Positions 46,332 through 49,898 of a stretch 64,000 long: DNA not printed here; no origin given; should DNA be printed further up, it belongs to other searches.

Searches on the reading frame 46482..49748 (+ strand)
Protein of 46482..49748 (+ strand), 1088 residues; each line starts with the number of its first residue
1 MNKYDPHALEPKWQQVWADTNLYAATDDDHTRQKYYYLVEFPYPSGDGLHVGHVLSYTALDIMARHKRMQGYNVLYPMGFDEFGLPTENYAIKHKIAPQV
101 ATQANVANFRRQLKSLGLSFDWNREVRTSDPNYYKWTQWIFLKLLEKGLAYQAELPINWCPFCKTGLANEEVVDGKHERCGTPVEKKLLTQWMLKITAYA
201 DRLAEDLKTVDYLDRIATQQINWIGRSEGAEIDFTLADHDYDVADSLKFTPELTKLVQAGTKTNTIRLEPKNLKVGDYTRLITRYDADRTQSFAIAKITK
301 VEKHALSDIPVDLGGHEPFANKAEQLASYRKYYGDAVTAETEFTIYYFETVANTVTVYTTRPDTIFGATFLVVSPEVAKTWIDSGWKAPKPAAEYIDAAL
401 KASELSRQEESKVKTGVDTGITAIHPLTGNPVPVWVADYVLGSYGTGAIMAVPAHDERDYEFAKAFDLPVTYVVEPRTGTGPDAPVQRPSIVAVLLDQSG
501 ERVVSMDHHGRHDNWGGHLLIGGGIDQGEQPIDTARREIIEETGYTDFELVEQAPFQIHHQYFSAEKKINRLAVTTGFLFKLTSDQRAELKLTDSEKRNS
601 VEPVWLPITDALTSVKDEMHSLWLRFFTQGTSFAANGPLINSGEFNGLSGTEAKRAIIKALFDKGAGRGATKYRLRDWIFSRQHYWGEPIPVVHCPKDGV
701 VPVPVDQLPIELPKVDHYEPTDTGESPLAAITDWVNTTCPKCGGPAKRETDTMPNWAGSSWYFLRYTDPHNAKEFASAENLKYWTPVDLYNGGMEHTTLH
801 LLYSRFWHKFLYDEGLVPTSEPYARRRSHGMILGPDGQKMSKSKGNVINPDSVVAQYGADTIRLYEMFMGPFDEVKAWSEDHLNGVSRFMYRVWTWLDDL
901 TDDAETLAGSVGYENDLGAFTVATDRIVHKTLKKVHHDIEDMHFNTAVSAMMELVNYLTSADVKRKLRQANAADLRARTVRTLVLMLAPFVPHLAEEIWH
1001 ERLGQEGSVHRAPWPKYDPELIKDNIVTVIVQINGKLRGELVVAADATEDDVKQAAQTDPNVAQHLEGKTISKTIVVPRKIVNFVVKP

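Call 31: search_protein_families(library=pfam, proteins=[window:46482-49748:+], max_evalue=0.00001)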
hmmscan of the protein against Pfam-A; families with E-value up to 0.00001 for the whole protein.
window:46482-49748:+ (1088 aa): 7 families
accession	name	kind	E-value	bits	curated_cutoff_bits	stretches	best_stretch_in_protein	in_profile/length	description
PF00133.28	tRNA-synt_1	-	1.3e-52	179.5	22.7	2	12-221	1-221/414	tRNA synthetases class I (I, L, M and V)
PF13603.12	tRNA-synt_1_2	-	4.5e-52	176.7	25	1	350-482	18-147/185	Leucyl-tRNA synthetase, editing domain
PF09334.17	tRNA-synt_1g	-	3.5e-28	98.9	20.1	1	41-181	7-143/391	tRNA synthetases class I (M)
PF08264.19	Anticodon_1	-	7.7e-26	91.2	25.1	1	928-1048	8-143/148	Anticodon-binding domain of tRNA ligase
PF00293.34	NUDIX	-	1.8e-13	51.1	21.1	1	488-612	3-120/134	NUDIX domain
PF04266.20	ASCH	-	4.4e-07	31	21.2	1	247-349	1-100/103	ASCH domain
PF01406.26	tRNA-synt_1e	-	1.1e-06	28.6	27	0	827-883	241-296/301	tRNA synthetases class I (C) catalytic domain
